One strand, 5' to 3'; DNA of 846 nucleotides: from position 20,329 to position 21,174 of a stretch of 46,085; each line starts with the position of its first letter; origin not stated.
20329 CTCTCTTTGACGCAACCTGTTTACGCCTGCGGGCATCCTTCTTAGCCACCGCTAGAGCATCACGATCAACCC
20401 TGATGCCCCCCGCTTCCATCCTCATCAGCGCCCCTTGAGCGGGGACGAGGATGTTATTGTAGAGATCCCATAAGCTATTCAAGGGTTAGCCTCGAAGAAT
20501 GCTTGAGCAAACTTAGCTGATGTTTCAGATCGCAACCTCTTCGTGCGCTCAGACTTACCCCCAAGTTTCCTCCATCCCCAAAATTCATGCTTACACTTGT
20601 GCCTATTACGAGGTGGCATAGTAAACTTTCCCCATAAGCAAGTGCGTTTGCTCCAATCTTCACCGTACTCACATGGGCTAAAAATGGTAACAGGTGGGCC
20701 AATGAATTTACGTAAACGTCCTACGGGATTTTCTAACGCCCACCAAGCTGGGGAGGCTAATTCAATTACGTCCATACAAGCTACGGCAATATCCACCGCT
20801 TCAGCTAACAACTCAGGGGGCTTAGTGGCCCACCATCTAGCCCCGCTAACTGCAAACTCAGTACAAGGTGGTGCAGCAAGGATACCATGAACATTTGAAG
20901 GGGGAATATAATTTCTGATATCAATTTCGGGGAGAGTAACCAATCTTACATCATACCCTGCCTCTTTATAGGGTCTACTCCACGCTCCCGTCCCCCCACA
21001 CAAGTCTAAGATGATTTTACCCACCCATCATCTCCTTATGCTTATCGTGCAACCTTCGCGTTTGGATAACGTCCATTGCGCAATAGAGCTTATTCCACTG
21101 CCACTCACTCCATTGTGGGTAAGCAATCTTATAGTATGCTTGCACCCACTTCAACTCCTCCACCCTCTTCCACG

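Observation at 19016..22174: Family A DNA polymerase split at the exonuclease-polymerase boundary, with a methyltransferase-like gene in between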

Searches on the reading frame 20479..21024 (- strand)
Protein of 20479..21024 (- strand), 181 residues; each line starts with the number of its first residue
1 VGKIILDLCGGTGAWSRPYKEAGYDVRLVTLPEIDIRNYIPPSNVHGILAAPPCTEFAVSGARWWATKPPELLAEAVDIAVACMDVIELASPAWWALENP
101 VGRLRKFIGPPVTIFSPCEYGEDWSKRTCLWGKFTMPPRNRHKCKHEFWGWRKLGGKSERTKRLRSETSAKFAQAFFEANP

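Call 3: search_protein_families(library=pfam, proteins=[window:20479-21024:-], max_evalue=0.1)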
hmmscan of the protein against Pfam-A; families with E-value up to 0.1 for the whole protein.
window:20479-21024:- (181 aa): 1 family
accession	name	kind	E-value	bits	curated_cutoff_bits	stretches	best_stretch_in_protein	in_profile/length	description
PF00145.23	DNA_methylase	-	0.095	12.5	22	0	33-99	52-110/324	C-5 cytosine-specific DNA methylase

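Call 4: search_protein_families(library=phrogs, proteins=[window:20479-21024:-], max_evalue=0.01)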
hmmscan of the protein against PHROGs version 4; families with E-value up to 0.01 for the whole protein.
window:20479-21024:- (181 aa): 3 families
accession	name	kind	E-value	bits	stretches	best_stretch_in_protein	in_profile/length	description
phrog_757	-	other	1.1e-48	166.5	1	3-180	15-218/247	DNA methyltransferase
phrog_27471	-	unknown function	0.00015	22.9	1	96-133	9-46/93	-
phrog_363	-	other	0.00054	20.2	1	2-104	53-169/327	DNA methyltransferase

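Call 17: find_homologous_proteins(query=window:20479-21024:-)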
Query window:20479-21024:- (181 aa): 7980 proteins with E <= 0.001 among 8000 candidates; the best 120 are listed.
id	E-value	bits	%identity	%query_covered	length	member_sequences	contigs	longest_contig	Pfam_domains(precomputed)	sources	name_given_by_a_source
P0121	8.1e-124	429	99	100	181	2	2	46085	-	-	-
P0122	1.0e-82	295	67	100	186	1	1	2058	-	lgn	-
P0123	1.0e-81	291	67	99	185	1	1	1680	-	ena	-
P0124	6.4e-81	289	-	-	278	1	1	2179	-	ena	-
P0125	2.3e-79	284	64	100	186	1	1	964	-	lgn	-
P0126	2.1e-77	277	64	100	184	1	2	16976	-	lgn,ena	-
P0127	1.8e-76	274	62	99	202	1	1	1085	-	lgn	-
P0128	3.7e-76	273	66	99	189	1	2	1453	-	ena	-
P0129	4.2e-74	266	64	99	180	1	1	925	-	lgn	-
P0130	8.1e-74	266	64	98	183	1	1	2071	-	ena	-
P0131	1.0e-73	265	66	100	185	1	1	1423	-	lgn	-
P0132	4.8e-73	263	63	98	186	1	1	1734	-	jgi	jgi:site-specific DNA-cytosine methylase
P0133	7.6e-73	262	62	100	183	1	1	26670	-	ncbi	-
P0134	1.0e-72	262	63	98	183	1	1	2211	-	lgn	-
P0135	1.4e-72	261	65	99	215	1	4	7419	-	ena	-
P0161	1.7e-66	242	59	98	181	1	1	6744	PF00145.24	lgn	-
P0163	4.8e-66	240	57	98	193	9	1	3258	PF00145.24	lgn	-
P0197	5.1e-64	234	59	99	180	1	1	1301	PF00145.24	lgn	-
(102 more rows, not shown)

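Call 33: search_dna_similar(query=window:20479-21024:-, collection=phages, mode=protein, max_rows=25)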
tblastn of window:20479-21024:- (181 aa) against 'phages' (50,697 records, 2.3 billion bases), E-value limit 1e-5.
Records with a match: 1444; places in all: 1450; records where one place covers at least 80% of the query: 514.
Best place of each record, by identity: <60% 1444.
By first word of the organism name: Escherichia 547; Klebsiella 484; Salmonella 107; Campylobacter 36; Shigella 35; Vibrio 29; Enterobacter 23; Cronobacter 20; Citrobacter 18; Arthrobacter 14; and 47 more.
By host as written in the record: Klebsiella pneumoniae 203; Escherichia coli 198; - 153; Escherichia coli K-12 MG1655 72; Escherichia coli K-12 36; Campylobacter jejuni 35; Escherichia coli O157:H7 15; Escherichia sp. 14; and 332 more.
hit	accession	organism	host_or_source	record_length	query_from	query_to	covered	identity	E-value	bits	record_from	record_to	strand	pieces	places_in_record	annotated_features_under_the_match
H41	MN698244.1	Pelagibacter phage HTVC106P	Candidatus Pelagibacter sp. HTCC7211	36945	3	180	98%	44.3%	3e-43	158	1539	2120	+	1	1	hypothetical protein | alternative ribosome-rescue factor A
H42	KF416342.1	Mycobacterium phage Papyrus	Mycobacterium smegmatis mc2 155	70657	1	180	99%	36.4%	1e-27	113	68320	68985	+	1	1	93: methyltransferase | 92: hypothetical protein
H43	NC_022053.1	Mycobacterium phage Papyrus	Mycobacterium smegmatis mc2 155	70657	1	180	99%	36.4%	1e-27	113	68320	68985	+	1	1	93: DNA methyltransferase | 92: hypothetical protein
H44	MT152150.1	Pseudomonas phage 8P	Pseudomonas stutzeri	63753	2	180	99%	36.6%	4e-26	109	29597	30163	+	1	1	structural protein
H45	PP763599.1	Mycobacterium phage MontyDev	Mycobacterium smegmatis mc2155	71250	1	180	99%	36.0%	3e-27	112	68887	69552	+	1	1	95: methyltransferase | 94: hypothetical protein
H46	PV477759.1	Mycobacterium phage JIND1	Mycobacterium sp.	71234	1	180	99%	36.0%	7e-27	111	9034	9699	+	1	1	DNA methyltransferase | hypothetical protein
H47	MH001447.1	Mycobacterium phage Nilo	Mycobacterium smegmatis mc2 155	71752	1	180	99%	36.0%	7e-27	111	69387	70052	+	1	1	96: methyltransferase | 95: hypothetical protein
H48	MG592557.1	Vibrio phage 1.189.B._10N.286.51.B5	Vibrio breoganii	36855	4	178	97%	36.7%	1e-21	97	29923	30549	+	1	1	hypothetical protein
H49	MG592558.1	Vibrio phage 1.189.C._10N.286.51.B5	Vibrio breoganii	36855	4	178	97%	36.7%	1e-21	97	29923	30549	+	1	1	hypothetical protein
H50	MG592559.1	Vibrio phage 1.189.O._10N.286.51.B5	Vibrio breoganii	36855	4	178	97%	36.7%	1e-21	97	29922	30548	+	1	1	hypothetical protein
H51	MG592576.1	Vibrio phage 1.206.O._10N.222.51.B10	Vibrio breoganii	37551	4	178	97%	36.7%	1e-21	97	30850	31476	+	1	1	hypothetical protein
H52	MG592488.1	Vibrio phage 1.115.A._10N.222.49.B11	Vibrio breoganii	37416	4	178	97%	36.7%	1e-21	96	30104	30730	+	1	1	hypothetical protein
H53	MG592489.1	Vibrio phage 1.115.B._10N.222.49.B11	Vibrio breoganii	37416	4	178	97%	36.7%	1e-21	96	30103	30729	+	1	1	hypothetical protein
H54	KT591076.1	Mycobacterium phage Weiss13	Mycobacterium smegmatis mc2 155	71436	1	180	99%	35.6%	1e-26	110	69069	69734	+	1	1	methyltransferase | hypothetical protein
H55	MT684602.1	Mycobacterium phage Rope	Mycobacterium smegmatis mc#155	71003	1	180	99%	35.6%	1e-26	110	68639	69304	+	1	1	92: DNA methylase | 91: hypothetical protein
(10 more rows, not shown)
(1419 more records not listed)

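Call 40: search_protein_families(library=ncbifam, proteins=[window:20479-21024:-], max_evalue=0.01)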
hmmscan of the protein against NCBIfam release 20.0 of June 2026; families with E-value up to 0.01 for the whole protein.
window:20479-21024:- (181 aa): 0 families

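Call 51: predict_structure(alignment_id=A2)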
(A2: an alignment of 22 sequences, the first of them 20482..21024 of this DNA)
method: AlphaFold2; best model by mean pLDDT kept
length: 181 residues; sequences in the alignment: 22
mean_pLDDT: 85.5   pTM: 0.84
mean pLDDT of the five models: 85.5, 84.1, 83.5, 83.3, 83.0
residues with pLDDT >= 90: 99; 70-90: 48; 50-70: 29; < 50: 5
segments of 3 or more residues with pLDDT < 50: 61-64
pLDDT, mean of each block of 10 residues (from residue 1): 89 92 96 93 97 77 57 89 97 96 88 93 87 95 63 58 75 96 93
secondary structure, 60 per line:
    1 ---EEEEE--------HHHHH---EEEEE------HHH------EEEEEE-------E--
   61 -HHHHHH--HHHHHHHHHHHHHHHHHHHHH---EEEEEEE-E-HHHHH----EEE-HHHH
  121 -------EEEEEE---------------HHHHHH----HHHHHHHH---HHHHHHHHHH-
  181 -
elements in order: E4-8 H17-21 E25-29 E45-50 H62-67 H70-90 E94-100 H104-108 E113-115 H117-120 E128-133 H149-154 H159-166 H170-179

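Call 54: fold_search(model_id=the predicted structure, library=pdb)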
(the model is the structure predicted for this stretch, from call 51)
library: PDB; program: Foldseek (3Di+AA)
matches with E <= 10: 1218; with E <= 0.001: 109
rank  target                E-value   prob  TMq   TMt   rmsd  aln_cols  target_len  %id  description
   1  8tdr_A                7.1e-07  1.00  0.62  0.44   6.1       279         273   13  Crystal structure of the methyltransferase domain of DNMT3A homotetramer (released 2024-03-13)
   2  1dct_A                8.0e-07  1.00  0.57  0.33   3.7       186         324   13  DNA (CYTOSINE-5) METHYLASE FROM HAEIII COVALENTLY BOUND TO DNA (released 1995-09-15)
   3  3ubt_A                1.6e-06  1.00  0.51  0.30   5.5       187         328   14  Crystal Structure of C71S Mutant of DNA Cytosine-5 Methyltransferase M.HaeIII Bound to DNA (released 2012-10-03)
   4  1fjx_A                4.1e-06  1.00  0.60  0.35   3.5       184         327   14  STRUCTURE OF TERNARY COMPLEX OF HHAI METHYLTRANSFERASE MUTANT (T250G) IN COMPLEX WITH DNA AND ADOHCY (released 2000-12-15)
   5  6kdt_A                4.3e-06  1.00  0.51  0.35   4.5       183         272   14  Crystal structure of human DNMT3B (Q772R)-DNMT3L complex (released 2020-02-19)
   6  2qrv_E                4.6e-06  1.00  0.49  0.35   4.6       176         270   13  Structure of Dnmt3a-Dnmt3L C-terminal domain complex (released 2007-12-04)
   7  2qrv_A                4.6e-06  1.00  0.48  0.34   5.4       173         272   15  Structure of Dnmt3a-Dnmt3L C-terminal domain complex (released 2007-12-04)
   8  8tdr_B                5.6e-06  1.00  0.60  0.42   9.2       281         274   13  Crystal structure of the methyltransferase domain of DNMT3A homotetramer (released 2024-03-13)
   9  2qrv_D                6.4e-06  1.00  0.46  0.33   5.4       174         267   14  Structure of Dnmt3a-Dnmt3L C-terminal domain complex (released 2007-12-04)
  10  2i9k_A                6.8e-06  1.00  0.59  0.35   3.8       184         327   13  Engineered Extrahelical Base Destabilization Enhances Sequence Discrimination of DNA Methyltransferase M.HhaI (released 2006-10-10)
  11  2z6a_A                6.8e-06  1.00  0.58  0.34   3.9       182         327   13  S-Adenosyl-L-methionine-Dependent Methyl Transfer: Observable Precatalytic Intermediates during DNA Cytosine Methylati (released 2007-08-21)
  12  2zcj_A                9.5e-06  1.00  0.59  0.35   3.6       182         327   14  Ternary structure of the Glu119Gln M.HhaI, C5-Cytosine DNA methyltransferase, with unmodified DNA and AdoHcy (released 2007-12-04)
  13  6kdp_A                9.5e-06  1.00  0.54  0.37   3.9       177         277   14  Crystal structure of human DNMT3B-DNMT3L complex (II) (released 2020-02-19)
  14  4u7t_A                1.0e-05  1.00  0.57  0.28   8.3       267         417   13  Crystal structure of DNMT3A-DNMT3L in complex with histone H3 (released 2014-11-12)
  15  9m5u_A                1.1e-05  1.00  0.53  0.14   5.1       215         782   14  Cryo-EM structure of Arabidopsis thaliana MET1 (aa:621-1534) in complex with hemimethylated DNA analog (released 2025-08-20)
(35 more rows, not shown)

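Call 59: find_encoding_contigs(protein=P0121, flank=3000, max_places=4)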
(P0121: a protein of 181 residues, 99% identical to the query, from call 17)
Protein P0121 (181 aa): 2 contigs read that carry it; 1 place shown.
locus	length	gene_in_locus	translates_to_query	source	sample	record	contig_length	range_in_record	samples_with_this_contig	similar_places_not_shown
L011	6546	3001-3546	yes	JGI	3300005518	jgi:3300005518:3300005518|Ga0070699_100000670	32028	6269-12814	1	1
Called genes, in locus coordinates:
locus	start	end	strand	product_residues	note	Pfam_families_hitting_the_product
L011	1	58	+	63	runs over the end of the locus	-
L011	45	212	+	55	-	-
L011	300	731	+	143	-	PF05869:Dam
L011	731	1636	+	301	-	-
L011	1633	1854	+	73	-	-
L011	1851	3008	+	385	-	-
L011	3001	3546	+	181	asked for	-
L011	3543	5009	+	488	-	PF00476:DNA_pol_A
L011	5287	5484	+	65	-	-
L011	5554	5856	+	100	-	-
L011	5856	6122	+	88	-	-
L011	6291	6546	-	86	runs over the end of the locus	-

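Call 62: find_encoding_contigs(protein=P0126, flank=5000, max_places=3)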
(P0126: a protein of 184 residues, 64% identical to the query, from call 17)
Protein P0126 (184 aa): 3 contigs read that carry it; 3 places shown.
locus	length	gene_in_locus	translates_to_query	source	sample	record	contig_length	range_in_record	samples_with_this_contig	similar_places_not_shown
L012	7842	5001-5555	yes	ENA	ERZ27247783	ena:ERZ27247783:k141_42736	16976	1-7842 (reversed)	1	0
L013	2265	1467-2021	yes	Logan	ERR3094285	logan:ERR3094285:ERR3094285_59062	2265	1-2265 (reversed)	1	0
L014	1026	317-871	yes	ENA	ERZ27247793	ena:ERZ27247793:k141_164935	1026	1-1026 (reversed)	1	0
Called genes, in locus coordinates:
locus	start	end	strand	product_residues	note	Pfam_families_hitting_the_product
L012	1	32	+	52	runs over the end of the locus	-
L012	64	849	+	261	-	-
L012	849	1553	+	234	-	PF24175:SU10_adaptor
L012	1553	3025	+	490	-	PF02018:CBM_4_9 (weak)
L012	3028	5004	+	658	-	-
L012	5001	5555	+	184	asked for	-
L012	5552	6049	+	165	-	-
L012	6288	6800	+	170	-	-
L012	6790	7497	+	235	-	-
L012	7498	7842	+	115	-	?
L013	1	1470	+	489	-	?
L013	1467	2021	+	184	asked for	-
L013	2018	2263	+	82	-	?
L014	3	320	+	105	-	?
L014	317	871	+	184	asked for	-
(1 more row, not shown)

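Call 63: get_annotated_region(hit=H41, flank=4000)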
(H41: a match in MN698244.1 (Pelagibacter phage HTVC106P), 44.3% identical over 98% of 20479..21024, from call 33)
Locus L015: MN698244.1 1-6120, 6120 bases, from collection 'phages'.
description: Pelagibacter phage HTVC106P, complete genome.
organism: Pelagibacter phage HTVC106P (NCBI taxid 2686460)
taxonomy: Viruses; Duplodnaviria; Heunggongvirae; Uroviricota; Caudoviricetes
host: Candidatus Pelagibacter sp. HTCC7211; source: seawater; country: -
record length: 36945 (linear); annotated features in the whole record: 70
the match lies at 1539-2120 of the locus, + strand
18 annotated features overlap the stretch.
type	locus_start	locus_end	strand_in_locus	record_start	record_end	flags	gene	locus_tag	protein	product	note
CDS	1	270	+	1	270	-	-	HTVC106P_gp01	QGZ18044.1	hypothetical protein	-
CDS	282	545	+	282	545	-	-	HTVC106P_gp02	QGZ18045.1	hypothetical protein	-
CDS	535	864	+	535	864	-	-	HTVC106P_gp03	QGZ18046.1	hypothetical protein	-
CDS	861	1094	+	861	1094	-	-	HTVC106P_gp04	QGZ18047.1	hypothetical protein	-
CDS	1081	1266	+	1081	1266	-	-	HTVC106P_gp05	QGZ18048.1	hypothetical protein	-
CDS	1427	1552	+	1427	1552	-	-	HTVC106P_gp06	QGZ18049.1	alternative ribosome-rescue factor A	-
CDS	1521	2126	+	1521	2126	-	-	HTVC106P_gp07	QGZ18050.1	hypothetical protein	-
CDS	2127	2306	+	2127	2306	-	-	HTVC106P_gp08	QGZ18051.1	hypothetical protein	-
CDS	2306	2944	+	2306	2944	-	-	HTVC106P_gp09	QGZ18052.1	hypothetical protein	-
CDS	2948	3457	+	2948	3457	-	-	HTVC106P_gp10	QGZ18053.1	hypothetical protein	-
CDS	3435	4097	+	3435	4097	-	-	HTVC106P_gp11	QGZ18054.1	hypothetical protein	-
CDS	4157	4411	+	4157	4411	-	-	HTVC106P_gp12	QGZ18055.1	hypothetical protein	-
CDS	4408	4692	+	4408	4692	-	-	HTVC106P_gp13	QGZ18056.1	hypothetical protein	-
CDS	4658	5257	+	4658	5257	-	-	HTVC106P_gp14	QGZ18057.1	hypothetical protein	-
CDS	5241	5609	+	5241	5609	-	-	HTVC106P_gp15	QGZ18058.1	hypothetical protein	-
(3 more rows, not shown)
